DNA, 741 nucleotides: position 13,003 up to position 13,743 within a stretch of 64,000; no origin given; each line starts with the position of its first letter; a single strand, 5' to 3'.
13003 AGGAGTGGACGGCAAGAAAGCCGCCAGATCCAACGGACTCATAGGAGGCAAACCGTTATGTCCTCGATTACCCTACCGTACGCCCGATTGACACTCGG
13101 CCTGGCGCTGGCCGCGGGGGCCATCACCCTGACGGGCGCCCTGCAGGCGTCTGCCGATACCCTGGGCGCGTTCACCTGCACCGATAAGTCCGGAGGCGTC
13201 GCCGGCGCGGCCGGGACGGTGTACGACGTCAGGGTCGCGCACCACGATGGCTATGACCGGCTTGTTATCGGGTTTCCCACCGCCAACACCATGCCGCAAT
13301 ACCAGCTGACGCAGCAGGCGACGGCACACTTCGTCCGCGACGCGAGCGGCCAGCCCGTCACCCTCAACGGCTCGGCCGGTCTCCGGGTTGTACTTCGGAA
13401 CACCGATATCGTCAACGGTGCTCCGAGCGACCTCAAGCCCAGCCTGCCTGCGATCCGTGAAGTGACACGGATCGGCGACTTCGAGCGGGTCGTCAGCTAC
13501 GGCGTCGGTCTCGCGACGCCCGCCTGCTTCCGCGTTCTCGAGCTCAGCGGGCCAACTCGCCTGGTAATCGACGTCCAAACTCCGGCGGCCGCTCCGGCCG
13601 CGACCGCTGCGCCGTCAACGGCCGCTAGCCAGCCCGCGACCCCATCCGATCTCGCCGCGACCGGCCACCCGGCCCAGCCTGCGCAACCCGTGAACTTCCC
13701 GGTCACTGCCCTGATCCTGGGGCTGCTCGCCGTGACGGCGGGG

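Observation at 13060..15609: ECF sigma / anti-sigma pair whose duplicated sensor domain is shared with an adjacent LAXTG-anchored surface protein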

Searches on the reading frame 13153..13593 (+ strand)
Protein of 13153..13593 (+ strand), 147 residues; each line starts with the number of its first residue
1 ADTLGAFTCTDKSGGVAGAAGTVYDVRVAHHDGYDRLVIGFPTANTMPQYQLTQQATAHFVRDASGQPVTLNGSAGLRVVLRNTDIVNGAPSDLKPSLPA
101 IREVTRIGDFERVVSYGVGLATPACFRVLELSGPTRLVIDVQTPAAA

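Call 20: search_protein_representatives(alignment_id=A1)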
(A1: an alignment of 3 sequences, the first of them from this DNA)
Query: 3 sequences, 147 profile positions. Proteins with E-value up to 0.001 (for the whole library): 3175; up to 1e-10: 1390; up to 1e-30: 83. The best 150 are listed.
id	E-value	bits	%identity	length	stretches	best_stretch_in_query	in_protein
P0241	8.7e-109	376.4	-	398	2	1-144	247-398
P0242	3.2e-107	371.3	-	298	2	2-144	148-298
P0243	1.3e-91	320.7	-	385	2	4-141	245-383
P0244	2.2e-85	300.5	-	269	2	2-146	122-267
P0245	1.3e-72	259.0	-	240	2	1-147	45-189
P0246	5.7e-64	231.0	-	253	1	1-147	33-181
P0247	4.6e-61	221.6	-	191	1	2-145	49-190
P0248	8.4e-60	217.5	-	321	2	4-142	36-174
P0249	4.4e-57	208.7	-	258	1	1-145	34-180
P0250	6.4e-55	201.7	-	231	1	4-144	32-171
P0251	1.0e-54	201.0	-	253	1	6-147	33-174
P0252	3.0e-53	196.2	-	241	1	4-147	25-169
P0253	2.0e-51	190.3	-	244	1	2-147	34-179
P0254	2.4e-51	190.1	-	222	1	5-147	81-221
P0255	4.9e-50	185.8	-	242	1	1-128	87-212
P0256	6.7e-50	185.4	-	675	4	17-142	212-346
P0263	1.5e-45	171.3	-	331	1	4-143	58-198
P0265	4.3e-44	166.5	-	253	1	4-145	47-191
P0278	3.8e-38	147.2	-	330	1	5-143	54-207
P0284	2.7e-36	141.2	-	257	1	5-143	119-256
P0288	1.1e-35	139.3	-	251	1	5-142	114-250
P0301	6.6e-34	133.5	-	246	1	3-144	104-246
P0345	1.4e-27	113.0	-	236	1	10-143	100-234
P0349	6.7e-27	110.8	-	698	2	5-145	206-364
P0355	1.7e-26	109.5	-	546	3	11-144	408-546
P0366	6.8e-26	107.5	-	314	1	22-146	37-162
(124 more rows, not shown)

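Call 26: find_related_loci(query=A1, collection=genome_contigs, flank=6000)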
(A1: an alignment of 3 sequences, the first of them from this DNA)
Query A1 (147 aa) in genome_contigs; peptide patterns used: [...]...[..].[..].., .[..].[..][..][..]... (x = any residue, [..] = any of these).
74 stretches matched a pattern; 21 encode a relative of the query (tblastn E <= 1e-3); 21 distinct loci.
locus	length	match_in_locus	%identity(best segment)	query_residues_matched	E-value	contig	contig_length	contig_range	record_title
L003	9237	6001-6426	85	1-142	2e-82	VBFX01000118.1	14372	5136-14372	MAG: Chloroflexi bacterium isolate CF_63 14_1009_02_40cm_scaffold_4590, whole genome shotgun sequence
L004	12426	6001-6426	84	1-142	3e-79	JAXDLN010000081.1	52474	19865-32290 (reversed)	MAG: Chloroflexota bacterium isolate BP_619 scaffold_4697888, whole genome shotgun sequence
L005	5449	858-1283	83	1-142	2e-79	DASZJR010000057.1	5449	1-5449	MAG TPA_asm: Candidatus Dormiibacterota bacterium isolate SMAG_U6634 k141_801708, whole genome shotgun sequence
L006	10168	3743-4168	81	1-142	1e-78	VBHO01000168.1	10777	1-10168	MAG: Chloroflexi bacterium isolate CF_106 14_1009_12_40cm_scaffold_10961, whole genome shotgun sequence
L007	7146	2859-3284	82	1-142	3e-78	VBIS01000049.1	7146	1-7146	MAG: Chloroflexota bacterium isolate CF_136 14_1009_13_30cm_scaffold_11531, whole genome shotgun sequence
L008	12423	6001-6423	71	2-142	2e-67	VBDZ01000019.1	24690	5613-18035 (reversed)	MAG: Chloroflexi bacterium isolate CF_13 14_1009_09_30cm_scaffold_988, whole genome shotgun sequence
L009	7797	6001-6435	73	1-144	3e-67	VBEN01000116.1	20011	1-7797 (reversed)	MAG: Chloroflexi bacterium isolate CF_27 14_1009_16_20cm_scaffold_1310, whole genome shotgun sequence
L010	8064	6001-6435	66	1-145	1e-64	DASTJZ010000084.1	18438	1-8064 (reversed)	MAG TPA_asm: Candidatus Dormiibacterota bacterium isolate SMAG_U1827 k141_824023, whole genome shotgun sequence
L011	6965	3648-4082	68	1-143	6e-64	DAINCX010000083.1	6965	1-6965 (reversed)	MAG TPA_asm: Candidatus Dormiibacterota bacterium isolate CTOTU41355 NODE_9773_length_6965_cov_18.132996, whole genome s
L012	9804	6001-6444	67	1-144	7e-63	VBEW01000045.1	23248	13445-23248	MAG: Chloroflexi bacterium isolate CF_36 14_1009_16_40cm_scaffold_23281, whole genome shotgun sequence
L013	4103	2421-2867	68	1-147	4e-63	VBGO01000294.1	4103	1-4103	MAG: Chloroflexi bacterium isolate CF_80 14_1009_16_40cm_scaffold_122778, whole genome shotgun sequence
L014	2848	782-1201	66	6-143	1e-58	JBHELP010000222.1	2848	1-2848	MAG: Candidatus Dormibacteria bacterium isolate S2_bin.19.orig S2_k141_3804040, whole genome shotgun sequence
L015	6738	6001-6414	65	6-141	2e-57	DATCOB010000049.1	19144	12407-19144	MAG TPA_asm: Candidatus Dormiibacterota bacterium isolate SMAG_U7190 k141_86345, whole genome shotgun sequence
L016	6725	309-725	56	1-141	1e-51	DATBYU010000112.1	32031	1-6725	MAG TPA_asm: Candidatus Dormiibacterota bacterium isolate SMAG_U7601 k141_1718522, whole genome shotgun sequence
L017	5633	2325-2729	59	7-143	3e-48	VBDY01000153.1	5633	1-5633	MAG: Chloroflexi bacterium isolate CF_12 14_0929_12_20cm_scaffold_14098, whole genome shotgun sequence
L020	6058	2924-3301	36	22-144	4e-19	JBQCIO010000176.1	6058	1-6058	MAG: Motilibacteraceae bacterium isolate bin843 k141_504891, whole genome shotgun sequence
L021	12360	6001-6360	33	26-141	7e-14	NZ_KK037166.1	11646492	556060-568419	Kutzneria sp. 744 supercont1.1, whole genome shotgun sequence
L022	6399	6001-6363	35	27-141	4e-10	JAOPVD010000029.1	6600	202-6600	MAG: Frankiales bacterium isolate RYN_139 scaffold_5004959, whole genome shotgun sequence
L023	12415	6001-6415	34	6-142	1e-8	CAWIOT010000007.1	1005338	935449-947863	MAG: uncultured Actinomycetota bacterium isolate MFD05442.bin.1.152 genome assembly, contig: contig_4839, whole genome s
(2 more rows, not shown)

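Call 28: find_encoding_contigs(protein=P0284, flank=5000, max_places=2)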
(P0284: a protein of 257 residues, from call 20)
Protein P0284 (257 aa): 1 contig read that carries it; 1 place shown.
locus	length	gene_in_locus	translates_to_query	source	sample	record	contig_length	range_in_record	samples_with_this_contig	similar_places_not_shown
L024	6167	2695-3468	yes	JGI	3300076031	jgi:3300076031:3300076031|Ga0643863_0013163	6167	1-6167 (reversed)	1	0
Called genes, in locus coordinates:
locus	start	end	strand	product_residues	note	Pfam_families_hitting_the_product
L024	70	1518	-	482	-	PF13088:BNR_2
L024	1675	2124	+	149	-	-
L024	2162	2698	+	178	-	PF04542:Sigma70_r2, PF08281:Sigma70_r4_2, PF04545:Sigma70_r4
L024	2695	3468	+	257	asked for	PF24837:AMIN-like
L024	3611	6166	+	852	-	?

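Call 29: find_encoding_contigs(protein=P0252, flank=5000, max_places=2)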
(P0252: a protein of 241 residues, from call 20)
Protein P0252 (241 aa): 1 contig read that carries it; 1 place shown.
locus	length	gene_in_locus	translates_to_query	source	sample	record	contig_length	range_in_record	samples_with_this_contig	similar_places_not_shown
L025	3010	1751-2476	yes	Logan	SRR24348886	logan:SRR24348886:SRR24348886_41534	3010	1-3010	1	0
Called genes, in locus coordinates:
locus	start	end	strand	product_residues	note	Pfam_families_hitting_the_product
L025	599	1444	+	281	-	PF00106:adh_short, PF01370:Epimerase, PF08659:KR, PF13561:adh_short_C2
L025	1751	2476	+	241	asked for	PF24837:AMIN-like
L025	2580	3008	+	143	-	?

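Call 30: predict_structure(alignment_id=A2)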
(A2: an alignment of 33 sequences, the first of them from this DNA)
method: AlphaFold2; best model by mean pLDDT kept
length: 147 residues; sequences in the alignment: 33
mean_pLDDT: 94.5   pTM: 0.89
mean pLDDT of the five models: 94.5, 94.2, 94.1, 93.9, 93.8
residues with pLDDT >= 90: 130; 70-90: 14; 50-70: 2; < 50: 1
segments of 3 or more residues with pLDDT < 50: none
pLDDT, mean of each block of 10 residues (from residue 1): 82 96 97 98 90 98 94 98 95 96 97 97 97 95 83
secondary structure, 60 per line:
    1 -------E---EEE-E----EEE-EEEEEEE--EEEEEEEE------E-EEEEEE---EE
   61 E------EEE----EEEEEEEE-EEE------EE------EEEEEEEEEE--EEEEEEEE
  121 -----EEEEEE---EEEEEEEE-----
elements in order: E12-14 E21-23 E25-31 E34-41 E50-55 E59-61 E68-70 E75-82 E84-86 E101-110 E113-120 E126-131 E135-142

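Call 35: search_solved_structures(query=A2, max_evalue=1)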
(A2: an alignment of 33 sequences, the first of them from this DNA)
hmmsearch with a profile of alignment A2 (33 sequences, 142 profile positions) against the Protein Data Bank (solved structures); distinct sequences matched with E-value up to 1: 3.
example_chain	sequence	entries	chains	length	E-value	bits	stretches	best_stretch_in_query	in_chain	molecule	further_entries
3jc8_Qa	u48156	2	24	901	0.0012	22.1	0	120-140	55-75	PilQ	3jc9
5xg5_A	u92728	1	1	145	0.052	16.8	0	27-62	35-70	MITSUBA-1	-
8iwa_A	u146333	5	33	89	0.27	14.5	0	21-60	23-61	Uncharacterized protein UU089.1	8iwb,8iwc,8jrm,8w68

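Call 36: fold_search(model_id=the predicted structure, library=pdb)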
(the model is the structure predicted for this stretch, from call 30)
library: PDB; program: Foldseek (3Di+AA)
matches with E <= 10: 512; with E <= 0.001: 0
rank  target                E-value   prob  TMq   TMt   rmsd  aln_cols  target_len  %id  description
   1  4bin                  3.5e-03  1.00  0.51  0.23   4.6       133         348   17  Crystal structure of the E. coli N-acetylmuramoyl-L-alanine amidase AmiC (released 2013-08-21)
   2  3tfz_C                3.6e-02  0.11  0.13  0.12  15.4       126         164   13  Crystal structure of Zhui aromatase/cyclase from Streptomcyes sp. R1128 (released 2011-09-14)
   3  3jc8_Qa               5.6e-02  0.97  0.42  0.18   6.0       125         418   18  Architectural model of the type IVa pilus machine in a piliated state (released 2016-03-16)
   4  5ltq_M                7.3e-02  0.05  0.14  0.11  18.4       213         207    9  Structure of the Yellow Fluorescent Protein lanYFP from Branchiostoma lanceolatum at pH 7.5 (released 2016-12-07)
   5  4eld_A                8.1e-02  0.69  0.33  0.40  12.9       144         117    9  Crystal Structure of an Activated Variant of Small Heat Shock Protein Hsp16.5 (released 2012-06-13)
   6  4jf9_A                1.0e-01  0.04  0.13  0.10  16.7       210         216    8  Crystal structure of the wild type red fluorescent protein lanRFP (Branchiostoma Lanceolatum) (released 2013-09-18)
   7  4jeo_A                1.1e-01  0.05  0.14  0.10  16.8       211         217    8  Crystal structure of red fluorescent protein lanRFPdam exposed to prolonged X-ray irradiation (released 2013-09-18)
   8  4aqz_MODEL_1_A        1.5e-01  0.95  0.45  0.48   7.2       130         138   11  B2 domain of Neisseria meningitidis Pilus assembly protein PilQ (released 2012-10-17)
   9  5ltq_F                1.5e-01  0.04  0.14  0.10  17.4       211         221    8  Structure of the Yellow Fluorescent Protein lanYFP from Branchiostoma lanceolatum at pH 7.5 (released 2016-12-07)
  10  5ltp_D                1.6e-01  0.04  0.13  0.10  18.1       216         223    8  Structure of the Yellow-Green Fluorescent Protein mNeonGreen from Branchiostoma lanceolatum at the acidic pH 4.5 (released 2016-12-21)
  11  5ltq_B                1.8e-01  0.08  0.20  0.15  16.9       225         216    7  Structure of the Yellow Fluorescent Protein lanYFP from Branchiostoma lanceolatum at pH 7.5 (released 2016-12-07)
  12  4hvf_A                1.8e-01  0.03  0.13  0.10  17.1       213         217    7  Crystal structure of green fluorescent protein lanGFP(Branchiostoma Lanceolatum) (released 2013-09-18)
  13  9fem                  1.9e-01  0.08  0.19  0.15  16.8       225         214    9  mNeonGreen - Directionality of Optical Properties of Fluorescent Proteins (released 2025-06-04)
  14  7z7q_D                2.2e-01  0.04  0.14  0.11  17.3       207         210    8  Structure of the T207D single-point mutant of the fluorescent protein NeonCyan1 at pH 6.5 (released 2022-05-04)
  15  4eld_B                2.4e-01  0.35  0.30  0.37  14.3       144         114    9  Crystal Structure of an Activated Variant of Small Heat Shock Protein Hsp16.5 (released 2012-06-13)
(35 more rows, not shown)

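Call 50: find_encoding_contigs(protein=P0265, flank=5000, max_places=2)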
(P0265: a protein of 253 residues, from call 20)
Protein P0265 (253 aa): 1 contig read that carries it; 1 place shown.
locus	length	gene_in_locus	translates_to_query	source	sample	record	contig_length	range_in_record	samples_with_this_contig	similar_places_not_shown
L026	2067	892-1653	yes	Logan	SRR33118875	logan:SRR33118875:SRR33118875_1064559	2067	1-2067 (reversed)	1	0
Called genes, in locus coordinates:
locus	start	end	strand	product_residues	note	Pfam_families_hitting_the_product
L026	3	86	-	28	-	?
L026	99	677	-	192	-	PF00132:Hexapep (weak)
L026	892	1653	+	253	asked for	PF24837:AMIN-like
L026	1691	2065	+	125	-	?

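Call 51: find_encoding_contigs(protein=P0253, flank=5000, max_places=2)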
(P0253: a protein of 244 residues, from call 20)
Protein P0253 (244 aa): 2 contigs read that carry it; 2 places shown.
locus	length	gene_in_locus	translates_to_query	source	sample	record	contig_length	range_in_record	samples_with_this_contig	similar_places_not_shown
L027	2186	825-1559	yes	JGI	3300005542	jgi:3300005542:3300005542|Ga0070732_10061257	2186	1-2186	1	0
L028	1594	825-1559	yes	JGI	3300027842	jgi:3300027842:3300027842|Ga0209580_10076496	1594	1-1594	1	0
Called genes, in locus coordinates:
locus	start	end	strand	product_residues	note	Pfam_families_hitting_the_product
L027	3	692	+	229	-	?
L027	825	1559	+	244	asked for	PF24837:AMIN-like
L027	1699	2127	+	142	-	-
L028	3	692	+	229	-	?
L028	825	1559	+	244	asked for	PF24837:AMIN-like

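Call 53: search_protein_families(library=pfam, proteins=[L021:5905-8160:+, L023:5746-7191:+, L020:2603-3712:+, L022:5476-6375:+, P0256, P0349, P0355, P0263, P0278, P0366], max_evalue=0.001)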
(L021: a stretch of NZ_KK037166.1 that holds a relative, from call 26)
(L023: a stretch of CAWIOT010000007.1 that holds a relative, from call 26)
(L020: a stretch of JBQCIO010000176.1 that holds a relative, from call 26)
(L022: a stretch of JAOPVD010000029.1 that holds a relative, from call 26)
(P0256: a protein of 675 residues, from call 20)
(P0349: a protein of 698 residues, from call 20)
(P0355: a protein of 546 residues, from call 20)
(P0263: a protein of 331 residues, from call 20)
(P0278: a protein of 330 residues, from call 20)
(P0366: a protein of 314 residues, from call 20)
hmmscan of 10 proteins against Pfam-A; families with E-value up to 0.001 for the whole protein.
L021:5905-8160:+ (751 aa): 3 families
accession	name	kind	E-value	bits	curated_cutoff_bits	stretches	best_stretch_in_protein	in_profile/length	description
PF02913.24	FAD-oxidase_C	-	1.3e-52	179.4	21.2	1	508-740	4-246/248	FAD linked oxidases, C-terminal domain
PF01565.28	FAD_binding_4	-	9.9e-40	135.9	26.4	1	331-468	1-138/139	FAD binding domain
PF24837.1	AMIN-like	-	2.7e-29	102.3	27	1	29-153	2-128/129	AMIN-like domain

L023:5746-7191:+ (481 aa): 1 family
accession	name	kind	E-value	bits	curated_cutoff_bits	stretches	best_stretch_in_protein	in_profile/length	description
PF24837.1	AMIN-like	-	8.8e-25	87.7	27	1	102-203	2-109/129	AMIN-like domain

L020:2603-3712:+ (369 aa): 2 families
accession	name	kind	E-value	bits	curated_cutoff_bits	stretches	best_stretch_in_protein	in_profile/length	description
PF24837.1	AMIN-like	-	5.6e-28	98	27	1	108-230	2-127/129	AMIN-like domain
PF10646.14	Germane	-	2.6e-05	25.2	23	1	242-347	3-110/117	Sporulation and spore germination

L022:5476-6375:+ (299 aa): 1 family
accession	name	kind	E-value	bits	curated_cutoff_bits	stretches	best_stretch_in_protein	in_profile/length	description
PF24837.1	AMIN-like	-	2e-39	135.1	27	1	175-297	6-128/129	AMIN-like domain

P0256 (675 aa): 2 families
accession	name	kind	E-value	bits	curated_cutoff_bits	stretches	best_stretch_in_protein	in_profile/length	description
PF24837.1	AMIN-like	-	5e-131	431.3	27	4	218-345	3-127/129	AMIN-like domain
PF11741.13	AMIN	-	4e-07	30.5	20.5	0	59-87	56-84/101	AMIN domain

P0349 (698 aa): 4 families
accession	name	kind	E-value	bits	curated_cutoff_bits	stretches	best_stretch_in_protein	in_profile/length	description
PF24837.1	AMIN-like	-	5.9e-14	52.7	27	1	97-203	4-128/129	AMIN-like domain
PF14870.12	PSII_BNR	-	9.3e-13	48.5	27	1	538-642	39-140/303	Photosynthesis system II assembly factor YCF48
PF15902.12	Sortilin-Vps10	-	5.3e-09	35.8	33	0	538-601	46-113/446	Sortilin, neurotensin receptor 3,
PF02012.26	BNR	-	1.3e-05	24.9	27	0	630-640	1-11/12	BNR/Asp-box repeat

P0355 (546 aa): 2 families
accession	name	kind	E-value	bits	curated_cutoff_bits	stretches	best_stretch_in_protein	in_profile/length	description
PF24837.1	AMIN-like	-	1.8e-121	400.4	27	3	93-218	3-129/129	AMIN-like domain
PF11741.13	AMIN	-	2.7e-11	43.9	20.5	0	352-382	8-38/101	AMIN domain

P0263 (331 aa): 1 family
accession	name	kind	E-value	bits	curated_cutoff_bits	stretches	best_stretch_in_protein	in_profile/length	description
PF24837.1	AMIN-like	-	1.5e-21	77.3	27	1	77-197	2-128/129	AMIN-like domain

P0278 (330 aa): 3 families
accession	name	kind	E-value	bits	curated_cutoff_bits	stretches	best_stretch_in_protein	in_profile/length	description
PF24837.1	AMIN-like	-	1.1e-21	77.7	27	1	72-206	2-128/129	AMIN-like domain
PF13620.12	CarboxypepD_reg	-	7.1e-11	42.8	32.3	1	241-322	2-74/82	Carboxypeptidase regulatory-like domain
PF13715.12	CarbopepD_reg_2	-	3.5e-07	30.6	32.2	0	279-317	26-64/88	CarboxypepD_reg-like domain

P0366 (314 aa): 1 family
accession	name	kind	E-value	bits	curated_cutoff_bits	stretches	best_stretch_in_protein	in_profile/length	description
PF24837.1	AMIN-like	-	7.3e-30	104.1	27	1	37-158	2-128/129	AMIN-like domain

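Call 56: find_encoding_contigs(protein=P0288, flank=4000, max_places=1)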
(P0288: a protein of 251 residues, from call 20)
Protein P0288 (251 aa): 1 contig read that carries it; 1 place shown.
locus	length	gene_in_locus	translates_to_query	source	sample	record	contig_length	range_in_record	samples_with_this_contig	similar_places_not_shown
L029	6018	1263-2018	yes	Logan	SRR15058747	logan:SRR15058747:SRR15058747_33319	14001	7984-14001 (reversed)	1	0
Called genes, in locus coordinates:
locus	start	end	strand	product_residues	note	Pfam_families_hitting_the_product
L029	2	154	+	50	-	?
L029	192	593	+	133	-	PF01850:PIN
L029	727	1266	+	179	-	PF04542:Sigma70_r2, PF08281:Sigma70_r4_2, PF04545:Sigma70_r4 (weak)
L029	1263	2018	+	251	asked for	PF24837:AMIN-like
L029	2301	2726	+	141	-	PF01850:PIN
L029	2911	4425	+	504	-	PF13727:CoA_binding_3, PF02397:Bac_transf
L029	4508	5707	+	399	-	PF04932:Wzy_C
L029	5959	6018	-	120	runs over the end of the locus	-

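Call 57: find_encoding_contigs(protein=P0345, flank=4000, max_places=1)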
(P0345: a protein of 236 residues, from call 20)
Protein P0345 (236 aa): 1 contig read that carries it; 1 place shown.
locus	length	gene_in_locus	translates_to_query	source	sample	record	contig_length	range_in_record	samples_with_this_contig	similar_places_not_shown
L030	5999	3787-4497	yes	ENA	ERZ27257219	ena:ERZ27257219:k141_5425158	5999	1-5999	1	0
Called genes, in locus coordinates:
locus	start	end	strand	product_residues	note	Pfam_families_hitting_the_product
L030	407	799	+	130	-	PF00903:Glyoxalase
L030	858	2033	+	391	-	-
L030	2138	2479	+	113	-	PF00903:Glyoxalase, PF18029:Glyoxalase_6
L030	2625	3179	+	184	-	PF24837:AMIN-like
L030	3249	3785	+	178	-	PF04542:Sigma70_r2, PF08281:Sigma70_r4_2, PF04545:Sigma70_r4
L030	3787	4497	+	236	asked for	PF24837:AMIN-like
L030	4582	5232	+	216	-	PF01227:GTP_cyclohydroI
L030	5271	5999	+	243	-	?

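Call 58: find_encoding_contigs(protein=P0301, flank=4000, max_places=1)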
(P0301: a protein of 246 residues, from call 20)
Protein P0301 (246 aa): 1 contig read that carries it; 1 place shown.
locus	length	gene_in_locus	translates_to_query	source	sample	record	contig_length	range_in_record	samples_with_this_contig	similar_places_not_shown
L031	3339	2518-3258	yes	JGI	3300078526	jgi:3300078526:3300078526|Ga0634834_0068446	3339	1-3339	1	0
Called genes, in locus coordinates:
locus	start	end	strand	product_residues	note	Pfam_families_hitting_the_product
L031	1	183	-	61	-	?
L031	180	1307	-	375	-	PF02786:CPSase_L_D2 (weak), PF08442:ATP-grasp_2, PF13549:ATP-grasp_5, PF24948:Citrate_synth_N (faint), PF00549:Ligase_CoA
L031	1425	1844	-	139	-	PF10604:Polyketide_cyc2, PF03364:Polyketide_cyc (weak), PF08327:AHSA1 (faint)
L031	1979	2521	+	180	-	PF04542:Sigma70_r2, PF08281:Sigma70_r4_2, PF04545:Sigma70_r4 (weak)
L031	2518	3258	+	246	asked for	PF24837:AMIN-like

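Call 62: find_related_loci(query=A4, collection=metagenome_contigs, flank=4000)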
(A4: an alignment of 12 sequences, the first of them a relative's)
Query A4 (251 aa) in metagenome_contigs; peptide patterns used: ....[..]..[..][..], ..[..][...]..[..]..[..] (x = any residue, [..] = any of these).
600 stretches matched a pattern (row limit reached: there are more); 134 encode a relative of the query (tblastn E <= 1e-3); the best 80 are kept; 80 distinct loci.
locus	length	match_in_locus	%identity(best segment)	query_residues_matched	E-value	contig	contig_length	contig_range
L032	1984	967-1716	52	1-250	1e-76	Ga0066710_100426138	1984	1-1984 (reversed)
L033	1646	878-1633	52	1-251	1e-70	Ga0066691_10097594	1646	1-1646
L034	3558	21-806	51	1-250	1e-66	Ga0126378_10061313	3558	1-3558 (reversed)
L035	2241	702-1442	51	1-251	3e-64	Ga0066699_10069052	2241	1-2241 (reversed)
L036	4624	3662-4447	49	1-250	8e-63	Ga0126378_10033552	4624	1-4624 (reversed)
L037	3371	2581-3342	45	1-251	2e-61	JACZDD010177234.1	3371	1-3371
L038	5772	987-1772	49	1-250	2e-59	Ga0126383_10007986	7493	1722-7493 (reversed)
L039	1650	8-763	45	1-251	7e-62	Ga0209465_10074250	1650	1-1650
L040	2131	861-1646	49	1-250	2e-60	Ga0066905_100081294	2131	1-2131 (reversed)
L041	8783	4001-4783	48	1-250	1e-58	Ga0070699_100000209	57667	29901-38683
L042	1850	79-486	67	116-251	5e-60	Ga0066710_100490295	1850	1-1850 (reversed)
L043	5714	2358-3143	48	1-250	3e-57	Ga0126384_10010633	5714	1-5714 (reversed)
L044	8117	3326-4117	47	1-251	6e-56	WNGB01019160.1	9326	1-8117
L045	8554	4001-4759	49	14-250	2e-55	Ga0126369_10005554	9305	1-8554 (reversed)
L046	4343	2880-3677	49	1-251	7e-55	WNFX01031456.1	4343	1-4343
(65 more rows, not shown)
